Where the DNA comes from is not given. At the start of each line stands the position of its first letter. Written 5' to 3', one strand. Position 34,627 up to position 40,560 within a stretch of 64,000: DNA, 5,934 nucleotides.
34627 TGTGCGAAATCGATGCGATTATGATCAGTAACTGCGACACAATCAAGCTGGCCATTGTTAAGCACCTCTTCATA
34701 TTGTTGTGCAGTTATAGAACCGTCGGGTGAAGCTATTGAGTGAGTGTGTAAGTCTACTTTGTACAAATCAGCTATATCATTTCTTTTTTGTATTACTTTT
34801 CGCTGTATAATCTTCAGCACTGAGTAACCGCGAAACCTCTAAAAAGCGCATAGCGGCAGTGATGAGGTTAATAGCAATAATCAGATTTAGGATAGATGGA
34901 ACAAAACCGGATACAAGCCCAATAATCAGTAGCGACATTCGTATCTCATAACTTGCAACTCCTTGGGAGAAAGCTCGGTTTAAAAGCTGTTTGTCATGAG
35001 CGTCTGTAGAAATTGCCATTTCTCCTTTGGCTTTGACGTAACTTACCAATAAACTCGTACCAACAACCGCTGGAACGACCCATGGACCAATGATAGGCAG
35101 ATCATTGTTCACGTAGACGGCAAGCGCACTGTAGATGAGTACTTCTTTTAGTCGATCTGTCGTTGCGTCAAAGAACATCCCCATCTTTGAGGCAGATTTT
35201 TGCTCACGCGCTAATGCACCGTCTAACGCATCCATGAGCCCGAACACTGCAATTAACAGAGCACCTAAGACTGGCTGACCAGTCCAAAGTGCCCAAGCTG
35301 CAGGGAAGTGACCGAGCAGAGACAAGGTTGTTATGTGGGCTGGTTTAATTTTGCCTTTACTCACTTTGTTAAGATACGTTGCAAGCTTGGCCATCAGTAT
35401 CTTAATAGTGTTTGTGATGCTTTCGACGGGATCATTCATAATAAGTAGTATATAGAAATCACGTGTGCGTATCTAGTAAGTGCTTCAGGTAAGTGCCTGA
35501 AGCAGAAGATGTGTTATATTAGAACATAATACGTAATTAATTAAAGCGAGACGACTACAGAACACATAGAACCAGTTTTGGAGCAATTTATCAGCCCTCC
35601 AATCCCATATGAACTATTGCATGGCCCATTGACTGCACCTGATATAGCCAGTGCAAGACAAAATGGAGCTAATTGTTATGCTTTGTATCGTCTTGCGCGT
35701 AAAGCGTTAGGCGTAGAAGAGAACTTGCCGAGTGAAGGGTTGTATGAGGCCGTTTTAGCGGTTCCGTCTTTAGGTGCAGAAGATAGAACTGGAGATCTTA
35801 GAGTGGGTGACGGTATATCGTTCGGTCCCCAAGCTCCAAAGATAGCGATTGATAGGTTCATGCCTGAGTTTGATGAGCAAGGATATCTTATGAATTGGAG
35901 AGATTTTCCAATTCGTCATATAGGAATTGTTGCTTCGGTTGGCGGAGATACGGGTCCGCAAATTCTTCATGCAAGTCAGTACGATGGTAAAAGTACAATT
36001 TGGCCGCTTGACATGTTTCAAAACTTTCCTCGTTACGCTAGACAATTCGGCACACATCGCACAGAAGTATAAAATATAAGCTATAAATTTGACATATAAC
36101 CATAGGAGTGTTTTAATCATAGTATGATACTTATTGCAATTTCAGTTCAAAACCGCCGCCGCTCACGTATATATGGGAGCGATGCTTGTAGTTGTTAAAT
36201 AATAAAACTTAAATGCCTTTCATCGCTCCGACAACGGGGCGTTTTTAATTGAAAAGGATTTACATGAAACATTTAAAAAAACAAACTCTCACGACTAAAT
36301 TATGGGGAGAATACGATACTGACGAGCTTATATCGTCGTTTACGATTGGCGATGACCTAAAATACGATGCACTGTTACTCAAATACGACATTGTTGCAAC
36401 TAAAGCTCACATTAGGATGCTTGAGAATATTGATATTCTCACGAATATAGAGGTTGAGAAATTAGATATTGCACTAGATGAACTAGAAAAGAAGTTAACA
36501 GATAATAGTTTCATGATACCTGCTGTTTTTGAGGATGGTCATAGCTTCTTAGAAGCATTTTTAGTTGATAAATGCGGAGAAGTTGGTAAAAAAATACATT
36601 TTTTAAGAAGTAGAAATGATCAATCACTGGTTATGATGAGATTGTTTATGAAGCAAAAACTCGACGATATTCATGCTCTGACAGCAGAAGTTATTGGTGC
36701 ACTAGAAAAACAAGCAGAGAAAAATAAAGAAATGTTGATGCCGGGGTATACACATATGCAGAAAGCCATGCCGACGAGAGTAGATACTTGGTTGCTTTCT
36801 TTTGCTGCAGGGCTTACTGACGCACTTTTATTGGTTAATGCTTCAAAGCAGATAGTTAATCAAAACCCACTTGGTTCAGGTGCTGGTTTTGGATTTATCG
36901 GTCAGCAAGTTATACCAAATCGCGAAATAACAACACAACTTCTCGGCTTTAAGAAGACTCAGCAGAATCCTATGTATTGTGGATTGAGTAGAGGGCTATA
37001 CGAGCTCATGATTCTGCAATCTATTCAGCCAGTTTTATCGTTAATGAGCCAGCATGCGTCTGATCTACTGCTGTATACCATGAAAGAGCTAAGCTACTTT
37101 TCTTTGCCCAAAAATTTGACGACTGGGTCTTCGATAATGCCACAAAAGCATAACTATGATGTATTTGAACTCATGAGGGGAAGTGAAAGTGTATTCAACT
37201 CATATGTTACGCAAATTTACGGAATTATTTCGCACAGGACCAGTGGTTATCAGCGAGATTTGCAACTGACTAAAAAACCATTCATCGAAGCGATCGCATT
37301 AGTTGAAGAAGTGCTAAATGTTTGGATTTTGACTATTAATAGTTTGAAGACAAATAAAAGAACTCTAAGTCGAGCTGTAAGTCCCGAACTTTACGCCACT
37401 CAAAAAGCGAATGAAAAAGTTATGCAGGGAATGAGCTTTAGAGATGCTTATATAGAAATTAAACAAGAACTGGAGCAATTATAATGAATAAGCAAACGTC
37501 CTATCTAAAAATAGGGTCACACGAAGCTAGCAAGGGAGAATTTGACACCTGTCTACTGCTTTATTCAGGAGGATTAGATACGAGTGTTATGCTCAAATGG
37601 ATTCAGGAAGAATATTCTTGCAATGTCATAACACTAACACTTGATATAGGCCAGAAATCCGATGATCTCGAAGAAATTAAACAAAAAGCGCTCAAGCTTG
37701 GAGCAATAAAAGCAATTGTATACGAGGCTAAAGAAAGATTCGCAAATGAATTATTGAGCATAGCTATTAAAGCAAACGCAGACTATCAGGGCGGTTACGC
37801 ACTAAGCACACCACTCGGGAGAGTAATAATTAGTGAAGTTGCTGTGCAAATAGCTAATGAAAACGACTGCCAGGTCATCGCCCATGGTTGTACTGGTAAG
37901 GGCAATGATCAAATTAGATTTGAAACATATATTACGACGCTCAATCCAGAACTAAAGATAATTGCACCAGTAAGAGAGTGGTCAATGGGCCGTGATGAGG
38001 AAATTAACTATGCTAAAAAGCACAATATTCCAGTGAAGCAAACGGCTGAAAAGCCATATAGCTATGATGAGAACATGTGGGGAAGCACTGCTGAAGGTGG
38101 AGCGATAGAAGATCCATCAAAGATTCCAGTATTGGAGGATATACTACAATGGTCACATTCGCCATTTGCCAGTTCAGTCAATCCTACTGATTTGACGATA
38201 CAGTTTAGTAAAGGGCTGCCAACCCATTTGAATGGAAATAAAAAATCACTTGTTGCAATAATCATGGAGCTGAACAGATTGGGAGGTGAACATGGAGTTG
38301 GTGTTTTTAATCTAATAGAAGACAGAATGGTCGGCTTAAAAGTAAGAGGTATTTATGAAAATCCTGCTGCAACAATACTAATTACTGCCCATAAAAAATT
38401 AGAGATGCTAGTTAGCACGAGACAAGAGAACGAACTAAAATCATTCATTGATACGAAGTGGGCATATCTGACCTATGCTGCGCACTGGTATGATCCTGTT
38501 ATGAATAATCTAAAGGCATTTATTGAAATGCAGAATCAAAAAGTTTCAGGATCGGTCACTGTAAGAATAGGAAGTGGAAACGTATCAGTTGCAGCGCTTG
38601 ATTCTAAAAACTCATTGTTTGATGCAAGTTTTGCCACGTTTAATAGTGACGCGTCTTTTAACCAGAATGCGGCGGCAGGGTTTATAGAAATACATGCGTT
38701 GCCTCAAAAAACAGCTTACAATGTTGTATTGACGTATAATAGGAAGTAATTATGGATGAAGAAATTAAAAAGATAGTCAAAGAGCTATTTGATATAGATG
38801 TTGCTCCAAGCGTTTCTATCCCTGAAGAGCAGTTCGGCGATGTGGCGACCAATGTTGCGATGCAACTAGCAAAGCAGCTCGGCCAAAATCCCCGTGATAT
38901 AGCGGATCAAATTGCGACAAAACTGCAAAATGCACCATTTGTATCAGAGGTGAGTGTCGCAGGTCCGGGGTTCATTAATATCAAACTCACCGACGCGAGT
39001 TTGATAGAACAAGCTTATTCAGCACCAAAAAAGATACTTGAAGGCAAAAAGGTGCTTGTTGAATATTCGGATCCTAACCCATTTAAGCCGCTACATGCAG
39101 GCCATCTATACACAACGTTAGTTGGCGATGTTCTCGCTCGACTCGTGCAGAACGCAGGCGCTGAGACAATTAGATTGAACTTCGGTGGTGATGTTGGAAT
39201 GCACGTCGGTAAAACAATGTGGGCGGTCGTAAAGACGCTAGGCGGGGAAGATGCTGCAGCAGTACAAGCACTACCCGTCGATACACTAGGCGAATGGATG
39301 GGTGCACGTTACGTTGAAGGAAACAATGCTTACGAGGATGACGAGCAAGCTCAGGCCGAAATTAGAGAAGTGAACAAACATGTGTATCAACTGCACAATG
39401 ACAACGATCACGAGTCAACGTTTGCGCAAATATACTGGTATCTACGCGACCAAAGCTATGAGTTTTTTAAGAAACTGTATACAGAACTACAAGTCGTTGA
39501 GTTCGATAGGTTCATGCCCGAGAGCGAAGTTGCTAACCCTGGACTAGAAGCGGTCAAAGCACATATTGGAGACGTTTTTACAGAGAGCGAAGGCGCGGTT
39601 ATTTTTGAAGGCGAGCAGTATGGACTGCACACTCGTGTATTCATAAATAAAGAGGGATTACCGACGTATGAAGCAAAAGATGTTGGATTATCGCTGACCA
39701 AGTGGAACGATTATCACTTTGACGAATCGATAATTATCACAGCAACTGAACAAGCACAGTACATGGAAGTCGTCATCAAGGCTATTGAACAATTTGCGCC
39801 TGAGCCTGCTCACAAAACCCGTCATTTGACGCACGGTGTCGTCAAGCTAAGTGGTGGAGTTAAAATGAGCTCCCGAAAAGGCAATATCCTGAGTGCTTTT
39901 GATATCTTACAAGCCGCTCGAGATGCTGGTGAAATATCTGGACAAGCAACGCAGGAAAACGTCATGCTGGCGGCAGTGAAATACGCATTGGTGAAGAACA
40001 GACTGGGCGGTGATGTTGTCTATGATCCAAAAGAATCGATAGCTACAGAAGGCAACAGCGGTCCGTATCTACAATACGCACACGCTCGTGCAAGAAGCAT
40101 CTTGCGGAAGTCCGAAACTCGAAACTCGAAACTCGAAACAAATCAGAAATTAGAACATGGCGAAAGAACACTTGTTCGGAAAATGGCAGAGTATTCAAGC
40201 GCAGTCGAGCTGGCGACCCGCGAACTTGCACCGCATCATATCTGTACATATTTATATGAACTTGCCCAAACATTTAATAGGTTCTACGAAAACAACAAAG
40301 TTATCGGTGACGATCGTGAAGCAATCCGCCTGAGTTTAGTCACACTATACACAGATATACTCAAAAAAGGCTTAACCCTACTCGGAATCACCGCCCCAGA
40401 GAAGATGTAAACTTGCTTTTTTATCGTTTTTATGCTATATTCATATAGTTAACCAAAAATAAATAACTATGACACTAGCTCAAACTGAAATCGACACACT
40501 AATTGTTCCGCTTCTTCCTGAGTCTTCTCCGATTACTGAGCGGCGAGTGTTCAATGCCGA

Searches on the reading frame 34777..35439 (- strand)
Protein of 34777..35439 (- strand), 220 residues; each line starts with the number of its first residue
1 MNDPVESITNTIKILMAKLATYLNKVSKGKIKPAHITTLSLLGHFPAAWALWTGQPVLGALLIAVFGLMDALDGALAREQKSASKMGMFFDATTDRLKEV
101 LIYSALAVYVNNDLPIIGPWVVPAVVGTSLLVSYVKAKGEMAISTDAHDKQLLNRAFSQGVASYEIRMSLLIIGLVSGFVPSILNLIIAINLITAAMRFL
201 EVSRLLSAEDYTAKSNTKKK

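Call 92: search_protein_families(library=pfam, proteins=[window:34777-35439:-], max_evalue=0.001)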
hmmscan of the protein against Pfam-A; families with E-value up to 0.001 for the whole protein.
window:34777-35439:- (220 aa): 1 family
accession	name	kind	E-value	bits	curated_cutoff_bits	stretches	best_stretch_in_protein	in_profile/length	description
PF01066.26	CDP-OH_P_transf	-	3.8e-13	50.5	22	1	33-146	4-116/152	CDP-alcohol phosphatidyltransferase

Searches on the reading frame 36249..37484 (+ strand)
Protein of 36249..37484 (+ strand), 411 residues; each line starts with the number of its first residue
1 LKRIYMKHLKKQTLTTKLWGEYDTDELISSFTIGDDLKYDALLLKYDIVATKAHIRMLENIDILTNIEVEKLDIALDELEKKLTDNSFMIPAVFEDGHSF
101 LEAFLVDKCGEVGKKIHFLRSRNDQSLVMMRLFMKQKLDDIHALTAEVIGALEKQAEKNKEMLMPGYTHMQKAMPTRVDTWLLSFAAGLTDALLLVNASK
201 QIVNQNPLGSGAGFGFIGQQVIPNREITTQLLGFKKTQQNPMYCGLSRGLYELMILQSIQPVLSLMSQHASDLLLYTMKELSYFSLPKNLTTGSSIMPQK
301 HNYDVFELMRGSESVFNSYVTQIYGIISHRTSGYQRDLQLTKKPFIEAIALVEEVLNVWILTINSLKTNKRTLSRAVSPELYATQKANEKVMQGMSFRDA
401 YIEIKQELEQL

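Call 92: search_protein_families(library=pfam, proteins=[window:36249-37484:+], max_evalue=0.001)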
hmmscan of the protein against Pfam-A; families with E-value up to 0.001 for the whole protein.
window:36249-37484:+ (411 aa): 1 family
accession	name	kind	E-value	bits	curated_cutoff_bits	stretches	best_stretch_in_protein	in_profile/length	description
PF00206.25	Lyase_1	-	1.9e-34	119.9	27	1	24-311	7-305/312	Lyase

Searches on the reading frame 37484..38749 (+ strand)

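Call 92: search_protein_families(library=pfam, proteins=[window:37484-38749:+], max_evalue=0.001)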
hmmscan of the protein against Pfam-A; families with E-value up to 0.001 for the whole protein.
window:37484-38749:+ (421 aa): 3 families
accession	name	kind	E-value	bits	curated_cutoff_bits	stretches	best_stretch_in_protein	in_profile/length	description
PF20979.2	Arginosuc_syn_C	-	3.1e-66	223.5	27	1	192-410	1-218/219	Arginosuccinate synthase C-terminal domain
PF00764.25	Arginosuc_synth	-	1.8e-62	210.6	27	1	24-183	3-162/162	Arginosuccinate synthase N-terminal HUP domain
PF06508.19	QueC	-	0.00011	22.3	22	1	23-135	2-119/210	Queuosine biosynthesis protein QueC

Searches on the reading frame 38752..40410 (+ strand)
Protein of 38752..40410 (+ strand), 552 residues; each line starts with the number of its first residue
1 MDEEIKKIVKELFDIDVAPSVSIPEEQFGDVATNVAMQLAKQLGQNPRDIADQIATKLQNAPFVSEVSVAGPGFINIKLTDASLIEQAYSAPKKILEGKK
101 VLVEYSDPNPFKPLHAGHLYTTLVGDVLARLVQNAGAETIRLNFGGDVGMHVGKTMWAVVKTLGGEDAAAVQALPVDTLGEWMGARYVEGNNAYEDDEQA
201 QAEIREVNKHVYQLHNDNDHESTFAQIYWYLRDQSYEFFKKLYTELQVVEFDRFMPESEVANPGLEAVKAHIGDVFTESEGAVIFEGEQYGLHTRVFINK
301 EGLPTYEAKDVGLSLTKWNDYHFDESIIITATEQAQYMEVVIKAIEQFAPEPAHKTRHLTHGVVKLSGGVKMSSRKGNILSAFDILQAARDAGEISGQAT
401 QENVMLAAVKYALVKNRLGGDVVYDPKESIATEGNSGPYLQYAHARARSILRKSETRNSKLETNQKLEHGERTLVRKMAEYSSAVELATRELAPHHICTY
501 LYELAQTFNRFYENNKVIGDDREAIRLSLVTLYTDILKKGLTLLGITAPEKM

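Call 92: search_protein_families(library=pfam, proteins=[window:38752-40410:+], max_evalue=0.001)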
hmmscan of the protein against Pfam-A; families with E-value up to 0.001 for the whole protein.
window:38752-40410:+ (552 aa): 4 families
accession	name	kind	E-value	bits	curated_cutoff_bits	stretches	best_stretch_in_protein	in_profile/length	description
PF00750.26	tRNA-synt_1d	-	6.5e-36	124.4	23.3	1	92-393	13-302/349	tRNA synthetases class I (R), catalytic domain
PF05746.21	DALR_1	-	1e-34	119.6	22.3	1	440-552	1-117/117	DALR anticodon binding domain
PF03485.21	Arg_tRNA_synt_N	-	1e-22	80.9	21.5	1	3-79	5-85/85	Arginyl tRNA synthetase N terminal domain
PF00133.28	tRNA-synt_1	-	0.00032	20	22.7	0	358-394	362-392/414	tRNA synthetases class I (I, L, M and V)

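Call 103: find_homologous_proteins(query=window:38752-40410:+, max_evalue=1e-50)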
Query window:38752-40410:+ (552 aa): 7992 proteins with E <= 1e-50 among 8000 candidates; the best 120 are listed.
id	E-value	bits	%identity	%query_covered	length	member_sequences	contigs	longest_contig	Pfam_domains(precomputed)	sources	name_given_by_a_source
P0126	0.0e+0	1235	100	100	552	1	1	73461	PF05746.22,PF00750.26,PF03485.22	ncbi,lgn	-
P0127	2.3e-282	955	76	100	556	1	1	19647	PF05746.22,PF00750.26,PF03485.22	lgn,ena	-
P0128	5.6e-276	934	75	100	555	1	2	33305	PF05746.22,PF00750.26,PF03485.22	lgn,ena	-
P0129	1.7e-273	926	76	100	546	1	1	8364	PF05746.22,PF00750.26,PF03485.22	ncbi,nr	ncbi:arginine--tRNA ligase [Candidatus Saccharibacteria bacterium]|nr:arginine--tRNA ligase [Candida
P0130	7.7e-269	911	73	100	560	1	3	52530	PF05746.22,PF00750.26,PF03485.22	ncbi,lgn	-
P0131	3.3e-264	896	72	100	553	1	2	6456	PF05746.22,PF00750.26,PF00133.29,PF03485.22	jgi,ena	-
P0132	5.4e-263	892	71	99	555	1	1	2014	PF05746.22,PF00750.26,PF03485.22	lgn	-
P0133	1.3e-261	887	73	99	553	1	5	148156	PF05746.22,PF00750.26,PF03485.22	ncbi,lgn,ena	-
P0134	9.7e-261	884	71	100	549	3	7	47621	PF05746.22,PF00750.26,PF03485.22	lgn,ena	-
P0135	5.0e-260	882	71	99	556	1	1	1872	PF05746.22,PF00750.26,PF03485.22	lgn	-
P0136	5.9e-259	878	71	100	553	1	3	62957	PF05746.22,PF00750.26,PF03485.22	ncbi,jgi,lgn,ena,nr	ncbi:arginine--tRNA ligase [Candidatus Saccharibacteria bacterium]|nr:arginine--tRNA ligase [Candida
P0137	1.7e-253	860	70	99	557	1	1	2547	PF05746.22,PF00750.26,PF03485.22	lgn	-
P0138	1.5e-251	854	70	100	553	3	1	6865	PF05746.22,PF00750.26,PF03485.22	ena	-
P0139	2.6e-247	840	69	100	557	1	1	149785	PF05746.22,PF00750.26,PF03485.22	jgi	jgi:arginyl-tRNA synthetase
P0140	9.2e-242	822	67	100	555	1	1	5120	PF05746.22,PF00750.26,PF03485.22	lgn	-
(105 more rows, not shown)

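Call 104: find_encoding_contigs(protein=P0127, flank=10000, max_places=2)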
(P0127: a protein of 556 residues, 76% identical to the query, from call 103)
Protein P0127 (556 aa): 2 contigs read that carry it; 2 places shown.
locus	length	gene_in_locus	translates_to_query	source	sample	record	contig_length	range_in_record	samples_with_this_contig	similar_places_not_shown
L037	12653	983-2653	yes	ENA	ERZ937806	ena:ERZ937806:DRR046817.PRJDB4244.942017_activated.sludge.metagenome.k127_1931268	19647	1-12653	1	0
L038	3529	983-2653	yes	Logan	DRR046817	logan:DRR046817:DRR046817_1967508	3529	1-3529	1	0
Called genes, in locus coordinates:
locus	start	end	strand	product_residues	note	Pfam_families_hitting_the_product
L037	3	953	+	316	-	?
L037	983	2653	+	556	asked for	PF03485:Arg_tRNA_synt_N, PF00750:tRNA-synt_1d, PF05746:DALR_1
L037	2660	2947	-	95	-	-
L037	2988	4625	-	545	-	-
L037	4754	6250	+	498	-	PF04244:DPRP, PF03441:FAD_binding_7 (weak)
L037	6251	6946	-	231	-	-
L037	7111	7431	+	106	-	PF01741:MscL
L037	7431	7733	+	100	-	-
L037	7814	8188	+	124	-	PF01641:SelR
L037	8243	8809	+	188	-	PF00929:RNase_T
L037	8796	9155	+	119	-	PF04237:YjbR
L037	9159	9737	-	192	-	-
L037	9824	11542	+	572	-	PF01807:Zn_ribbon_DnaG, PF08275:DNAG_N, PF01751:Toprim, PF13155:Toprim_2, PF13362:Toprim_3 (weak), PF13662:Toprim_4, PF10410:DnaB_bind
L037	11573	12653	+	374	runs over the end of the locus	PF00140:Sigma70_r1_2, PF04542:Sigma70_r2, PF04539:Sigma70_r3, PF04545:Sigma70_r4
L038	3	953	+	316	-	?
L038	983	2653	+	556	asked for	PF03485:Arg_tRNA_synt_N, PF00750:tRNA-synt_1d, PF05746:DALR_1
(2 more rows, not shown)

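Call 105: find_encoding_contigs(protein=P0128, flank=10000, max_places=2)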
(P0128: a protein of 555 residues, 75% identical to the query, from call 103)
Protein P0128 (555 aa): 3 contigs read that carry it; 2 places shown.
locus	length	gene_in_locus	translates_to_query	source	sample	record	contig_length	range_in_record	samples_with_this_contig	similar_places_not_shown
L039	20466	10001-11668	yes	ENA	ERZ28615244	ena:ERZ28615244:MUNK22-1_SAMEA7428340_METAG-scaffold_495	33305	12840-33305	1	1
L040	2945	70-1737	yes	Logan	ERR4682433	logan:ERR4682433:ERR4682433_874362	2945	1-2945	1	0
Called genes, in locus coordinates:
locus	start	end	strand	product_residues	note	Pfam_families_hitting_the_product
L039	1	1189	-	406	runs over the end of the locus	PF12704:MacB_PCD, PF02687:FtsX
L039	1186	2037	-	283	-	PF00005:ABC_tran, PF02463:SMC_N (faint), PF13304:AAA_21 (faint)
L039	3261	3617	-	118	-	PF11645:PDDEXK_5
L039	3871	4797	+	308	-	PF01145:Band_7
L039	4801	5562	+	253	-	PF06966:DUF1295, PF02544:Steroid_dh (weak), PF04140:ICMT (faint)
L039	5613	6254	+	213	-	PF00702:Hydrolase, PF12710:HAD, PF13419:HAD_2, PF13242:Hydrolase_like (weak)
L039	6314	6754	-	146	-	PF13577:SnoaL_4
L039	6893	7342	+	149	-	PF02590:SPOUT_MTase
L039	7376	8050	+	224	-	PF02525:Flavodoxin_2, PF03358:FMN_red (weak)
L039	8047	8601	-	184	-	PF01864:CarS-like, PF01148:CTP_transf_1 (weak)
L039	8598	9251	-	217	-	PF13263:PHP_C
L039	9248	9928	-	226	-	PF01066:CDP-OH_P_transf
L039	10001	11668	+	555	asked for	PF03485:Arg_tRNA_synt_N, PF00750:tRNA-synt_1d, PF05746:DALR_1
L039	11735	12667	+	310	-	-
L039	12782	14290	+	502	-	PF04244:DPRP, PF03441:FAD_binding_7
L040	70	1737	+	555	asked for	PF03485:Arg_tRNA_synt_N, PF00750:tRNA-synt_1d, PF05746:DALR_1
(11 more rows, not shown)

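Call 106: find_encoding_contigs(protein=P0133, flank=10000, max_places=2)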
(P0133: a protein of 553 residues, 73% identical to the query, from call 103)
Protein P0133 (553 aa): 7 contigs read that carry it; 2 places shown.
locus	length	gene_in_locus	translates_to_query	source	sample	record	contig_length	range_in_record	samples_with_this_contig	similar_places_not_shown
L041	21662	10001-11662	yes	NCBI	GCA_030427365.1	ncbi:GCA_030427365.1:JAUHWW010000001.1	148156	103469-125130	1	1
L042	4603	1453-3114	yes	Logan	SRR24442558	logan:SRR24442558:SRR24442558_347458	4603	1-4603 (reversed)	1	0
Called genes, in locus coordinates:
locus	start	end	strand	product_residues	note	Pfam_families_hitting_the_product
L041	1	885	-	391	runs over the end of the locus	-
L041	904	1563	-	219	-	-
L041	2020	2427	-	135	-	PF01451:LMWPc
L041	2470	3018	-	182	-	PF18011:Catalase_C (faint), PF01965:DJ-1_PfpI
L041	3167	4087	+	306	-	PF01145:Band_7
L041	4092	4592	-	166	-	-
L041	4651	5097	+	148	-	PF08818:DUF1801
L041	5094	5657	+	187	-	PF03352:Adenine_glyco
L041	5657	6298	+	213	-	PF00702:Hydrolase, PF12710:HAD, PF13419:HAD_2, PF13242:Hydrolase_like (weak)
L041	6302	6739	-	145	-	PF13577:SnoaL_4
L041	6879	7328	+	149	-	PF02590:SPOUT_MTase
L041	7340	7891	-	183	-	PF01864:CarS-like, PF01148:CTP_transf_1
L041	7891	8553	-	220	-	PF02811:PHP (weak), PF13263:PHP_C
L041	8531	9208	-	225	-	PF01066:CDP-OH_P_transf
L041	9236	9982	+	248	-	PF02129:Peptidase_S15, PF00756:Esterase, PF01738:DLH (faint), PF12146:Hydrolase_4, PF20408:Abhydrolase_11 (faint), PF00561:Abhydrolase_1, PF12697:Abhydrolase_6, PF00326:Peptidase_S9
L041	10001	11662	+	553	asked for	PF03485:Arg_tRNA_synt_N, PF00750:tRNA-synt_1d, PF05746:DALR_1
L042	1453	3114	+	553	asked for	PF03485:Arg_tRNA_synt_N, PF00750:tRNA-synt_1d, PF05746:DALR_1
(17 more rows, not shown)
